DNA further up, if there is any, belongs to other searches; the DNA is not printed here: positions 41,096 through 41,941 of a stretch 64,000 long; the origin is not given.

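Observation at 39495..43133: Tightly coupled signalling operon: GGDEF cyclase, CGNR zinc-finger protein, tandem pseudokinase/kinase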

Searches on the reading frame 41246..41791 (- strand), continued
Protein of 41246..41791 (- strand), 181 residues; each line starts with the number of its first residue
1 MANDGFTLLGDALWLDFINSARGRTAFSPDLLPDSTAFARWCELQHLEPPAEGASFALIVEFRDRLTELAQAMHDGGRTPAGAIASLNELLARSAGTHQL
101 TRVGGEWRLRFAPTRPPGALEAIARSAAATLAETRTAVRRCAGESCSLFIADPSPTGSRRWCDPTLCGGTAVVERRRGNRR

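Call 31: find_related_loci(query=A2, collection=genome_contigs, flank=7000)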
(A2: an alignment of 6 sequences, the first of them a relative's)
Query A2 (184 aa) in genome_contigs; peptide patterns used: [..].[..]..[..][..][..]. (x = any residue, [..] = any of these).
146 stretches matched a pattern; 112 encode a relative of the query (tblastn E <= 1e-3); the best 80 are kept; 80 distinct loci.
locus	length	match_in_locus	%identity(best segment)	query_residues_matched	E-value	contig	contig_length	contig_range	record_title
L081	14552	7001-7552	94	1-184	1e-93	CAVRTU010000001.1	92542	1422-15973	MAG: uncultured Gemmatimonadales bacterium isolate MFD02809.bin.4.106 genome assembly, contig: contig_128044, whole geno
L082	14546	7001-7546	48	1-182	7e-44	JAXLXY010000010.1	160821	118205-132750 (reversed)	MAG: Gemmatimonadales bacterium isolate STL-GEM4 C1.156.fa-10, whole genome shotgun sequence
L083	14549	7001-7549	47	1-181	7e-43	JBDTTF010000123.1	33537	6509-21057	MAG: Gemmatimonadota bacterium isolate cluster3_bin.29 NODE_3707_length_33537_cov_16.430799, whole genome shotgun sequen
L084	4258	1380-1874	48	1-166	7e-42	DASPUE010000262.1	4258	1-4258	MAG TPA_asm: Gemmatimonadales bacterium isolate SMAG_U12295 k141_358577, whole genome shotgun sequence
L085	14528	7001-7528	47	1-176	2e-41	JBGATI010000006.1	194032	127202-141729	MAG: Gemmatimonadales bacterium isolate MAG_AAO_H10.65 AAOH10-65_opera_contig_359, whole genome shotgun sequence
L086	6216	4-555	48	1-184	3e-41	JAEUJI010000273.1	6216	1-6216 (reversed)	MAG: Gemmatimonadetes bacterium isolate new MAG-65 k141_3165447, whole genome shotgun sequence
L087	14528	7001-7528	45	6-184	1e-40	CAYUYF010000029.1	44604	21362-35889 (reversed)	MAG TPA_asm: uncultured Gemmatimonadaceae bacterium isolate binchicken_co245_78 genome assembly, contig: NODE_617_length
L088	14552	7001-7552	47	1-184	1e-40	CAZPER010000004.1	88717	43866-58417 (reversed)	MAG TPA_asm: uncultured Gemmatimonadaceae bacterium isolate SRP302447_co1_815 genome assembly, contig: NODE_866_length_8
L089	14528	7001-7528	44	6-184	1e-40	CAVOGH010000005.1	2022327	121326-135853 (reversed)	MAG: uncultured Gemmatimonadales bacterium isolate MFD09964.bin.1.312 genome assembly, contig: contig_5608, whole genome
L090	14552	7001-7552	42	1-184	4e-40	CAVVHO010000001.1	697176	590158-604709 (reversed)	MAG: uncultured Gemmatimonadales bacterium isolate MFD02242.bin.1.342 genome assembly, contig: contig_13559, whole genom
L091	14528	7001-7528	47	1-176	6e-40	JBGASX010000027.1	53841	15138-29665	MAG: Gemmatimonadales bacterium isolate MAG_AAO_H125.10 AAOH125-10_opera_contig_1660, whole genome shotgun sequence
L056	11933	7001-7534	46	1-177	4e-40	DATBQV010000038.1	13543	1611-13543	MAG TPA_asm: Gemmatimonadales bacterium isolate SMAG_U4112 k141_137646, whole genome shotgun sequence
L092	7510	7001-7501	48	1-164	5e-40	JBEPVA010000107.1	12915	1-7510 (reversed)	MAG: Gemmatimonadota bacterium isolate 22E.metabat2_refined.046 NODE_4241_length_12915_cov_6.323017, whole genome shotgu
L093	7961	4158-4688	45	1-177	1e-39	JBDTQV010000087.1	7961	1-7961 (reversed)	MAG: Gemmatimonadota bacterium isolate cluster3_bin.230 NODE_44820_length_7961_cov_10.563370, whole genome shotgun seque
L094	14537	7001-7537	45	1-179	9e-39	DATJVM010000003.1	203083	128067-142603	MAG TPA_asm: Gemmatimonadales bacterium isolate SMAG_U15073 k141_3080273, whole genome shotgun sequence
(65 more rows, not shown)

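Call 47: find_related_loci(query=A4, collection=genome_contigs, flank=5000)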
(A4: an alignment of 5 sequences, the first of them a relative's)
Query A4 (213 aa) in genome_contigs; peptide patterns used: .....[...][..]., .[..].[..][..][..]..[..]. (x = any residue, [..] = any of these).
600 stretches matched a pattern (row limit reached: there are more); 522 encode a relative of the query (tblastn E <= 1e-3); the best 80 are kept; 80 distinct loci.
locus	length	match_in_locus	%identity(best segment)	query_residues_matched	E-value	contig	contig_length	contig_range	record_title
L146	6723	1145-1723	46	20-208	2e-46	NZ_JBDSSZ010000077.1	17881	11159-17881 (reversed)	MAG: Capsulimonas sp. isolate cluster1_bin.546 k127_11269774, whole genome shotgun sequence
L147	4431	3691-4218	46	23-203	2e-43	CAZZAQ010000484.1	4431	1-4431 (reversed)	MAG TPA_asm: uncultured Bifidobacterium sp. isolate SRP119689_co1_255 genome assembly, contig: NODE_33877_length_4431_co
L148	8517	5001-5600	39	21-212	7e-43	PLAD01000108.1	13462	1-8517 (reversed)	MAG: Armatimonadetes bacterium isolate bog_944 73.20111000_S2S.23_contig_22177, whole genome shotgun sequence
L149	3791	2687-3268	39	23-208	4e-43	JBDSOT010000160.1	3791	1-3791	MAG: Gammaproteobacteria bacterium isolate cluster1_bin.446 k127_7359153, whole genome shotgun sequence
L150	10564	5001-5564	44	24-209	3e-42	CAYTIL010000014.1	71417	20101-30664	MAG TPA_asm: uncultured Acidobacteriaceae bacterium isolate binchicken_co165_379 genome assembly, contig: k141_1876922,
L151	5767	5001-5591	42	18-206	7e-42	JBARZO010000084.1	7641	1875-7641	MAG: Rubrobacteraceae bacterium isolate MFD12172_ilm_asm_bin18 k127_15915, whole genome shotgun sequence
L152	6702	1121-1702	38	24-209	2e-40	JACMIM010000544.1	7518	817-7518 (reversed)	MAG: Roseiflexaceae bacterium isolate ES-bin-105 ES-bin-105-contig-k141_7760543, whole genome shotgun sequence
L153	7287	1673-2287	40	12-208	6e-40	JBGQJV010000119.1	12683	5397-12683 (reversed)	MAG: Gemmatimonadota bacterium isolate OBJ2_061818_070_14 k141_236137_length_12683_cov_31.4656, whole genome shotgun seq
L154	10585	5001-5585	44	22-208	5e-40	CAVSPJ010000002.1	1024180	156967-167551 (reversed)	MAG: uncultured Gemmatimonadales bacterium isolate MFD01275.bin.2.206 genome assembly, contig: contig_1893, whole genome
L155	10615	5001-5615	41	10-206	3e-39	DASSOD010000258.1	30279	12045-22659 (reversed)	MAG TPA_asm: Gemmatimonadales bacterium isolate SMAG_U1243 k141_1347601, whole genome shotgun sequence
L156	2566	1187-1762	40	23-206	3e-39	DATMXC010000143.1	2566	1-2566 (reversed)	MAG TPA_asm: Gammaproteobacteria bacterium isolate SMAG_U13110 k141_129658, whole genome shotgun sequence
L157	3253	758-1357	39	20-206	8e-39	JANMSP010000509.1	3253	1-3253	MAG: Pyrinomonadaceae bacterium isolate SOY_29_metabat_399 SOY_29_k141_4152531, whole genome shotgun sequence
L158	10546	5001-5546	43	24-211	3e-38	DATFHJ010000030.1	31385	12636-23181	MAG TPA_asm: Thermoanaerobaculia bacterium isolate SMAG_U8686 k141_711015, whole genome shotgun sequence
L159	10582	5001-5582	38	23-208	9e-38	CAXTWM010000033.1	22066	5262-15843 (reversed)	MAG TPA_asm: uncultured Armatimonadales bacterium isolate public_SRR13126859_metawrap_bin.2 genome assembly, contig: pub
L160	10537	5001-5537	42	24-208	2e-37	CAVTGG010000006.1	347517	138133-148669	MAG: uncultured Acidobacteriota bacterium isolate MFD09212.bin.1.4 genome assembly, contig: contig_3216, whole genome sh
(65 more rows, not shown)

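Call 57: predict_structure(alignment_id=A5)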
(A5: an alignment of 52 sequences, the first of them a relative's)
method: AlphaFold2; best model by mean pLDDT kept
length: 181 residues; sequences in the alignment: 52
mean_pLDDT: 52.5   pTM: 0.50
mean pLDDT of the five models: 52.5, 51.9, 50.0, 48.6, 45.8
residues with pLDDT >= 90: 0; 70-90: 23; 50-70: 75; < 50: 83
segments of 3 or more residues with pLDDT < 50: 1-13, 19-30, 102-107, 133-181
pLDDT, mean of each block of 10 residues (from residue 1): 28 49 48 66 62 66 73 67 71 58 48 58 60 40 33 40 41 38 35
secondary structure, 60 per line:
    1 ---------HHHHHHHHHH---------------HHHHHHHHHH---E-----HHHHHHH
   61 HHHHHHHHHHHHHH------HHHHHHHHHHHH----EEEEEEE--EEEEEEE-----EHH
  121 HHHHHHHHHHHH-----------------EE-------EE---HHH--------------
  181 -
elements in order: H10-19 H35-44 H54-74 H81-92 E97-103 E106-112 H119-132
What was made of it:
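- On ABATE / zf-CGNR (PF07336 + PF11706): Its secondary structure fits the helix-hairpin-helix pattern, but it is too weak for a fold search (call 57).
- The AF2 model of the protein is too poor to inspect a pocket (pLDDT 52.5, call 57).
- Tried and rejected: Mean pLDDT was 52.5 with a shallow alignment (call 57), so I ran no fold search on it.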

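Call 77: search_protein_families(library=padloc, proteins=[window:41246-41791:-], max_evalue=0.001)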
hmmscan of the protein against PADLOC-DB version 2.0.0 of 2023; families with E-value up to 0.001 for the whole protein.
window:41246-41791:- (181 aa): 0 families

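Call 80: find_encoding_contigs(protein=P0001, flank=6000, max_places=2)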
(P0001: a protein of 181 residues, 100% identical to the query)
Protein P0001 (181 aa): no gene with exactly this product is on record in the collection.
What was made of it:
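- Tried and rejected: An exact look-up of the window's own CGNR protein found no record (call 80).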

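Call 81: find_encoding_contigs(protein=P0109, flank=7000, max_places=2)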
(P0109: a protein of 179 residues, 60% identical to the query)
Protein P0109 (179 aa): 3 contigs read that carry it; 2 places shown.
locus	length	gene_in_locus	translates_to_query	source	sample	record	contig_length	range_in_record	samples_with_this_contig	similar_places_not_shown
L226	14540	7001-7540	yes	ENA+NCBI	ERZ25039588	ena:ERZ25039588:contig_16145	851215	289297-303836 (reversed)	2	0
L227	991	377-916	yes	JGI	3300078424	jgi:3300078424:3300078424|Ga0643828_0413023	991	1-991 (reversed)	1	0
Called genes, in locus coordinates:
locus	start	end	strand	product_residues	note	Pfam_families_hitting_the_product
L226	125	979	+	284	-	PF13473:Cupredoxin_1 (faint)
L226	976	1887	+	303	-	PF01370:Epimerase, PF08338:DUF1731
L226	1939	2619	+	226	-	PF00733:Asn_synthase (faint), PF06508:QueC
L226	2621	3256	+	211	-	PF04055:Radical_SAM (weak)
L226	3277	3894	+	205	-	PF13328:HD_4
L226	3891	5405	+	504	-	PF00149:Metallophos, PF02872:5_nucleotid_C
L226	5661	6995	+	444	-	PF00990:GGDEF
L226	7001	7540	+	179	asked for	PF07336:ABATE, PF11706:zf-CGNR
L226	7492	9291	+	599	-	PF01636:APH (faint), PF00069:Pkinase, PF03109:ABC1 (faint), PF00069:Pkinase, PF07714:PK_Tyr_Ser-Thr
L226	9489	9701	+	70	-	PF00313:CSD, PF08206:OB_RNB (weak)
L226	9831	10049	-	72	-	PF01176:eIF-1a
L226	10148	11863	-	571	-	PF01432:Peptidase_M3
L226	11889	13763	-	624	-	PF10101:DUF2339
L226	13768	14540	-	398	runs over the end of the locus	PF00083:Sugar_tr, PF12832:MFS_1_like (weak), PF13347:MFS_2 (weak), PF07690:MFS_1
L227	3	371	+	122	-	?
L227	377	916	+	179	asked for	PF07336:ABATE, PF11706:zf-CGNR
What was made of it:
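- Independent gene calls in a relative list GGDEF, then ABATE+zf-CGNR, then Pkinase x2, then CSD (call 81).
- Tried and rejected: A relative was used instead (call 81).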
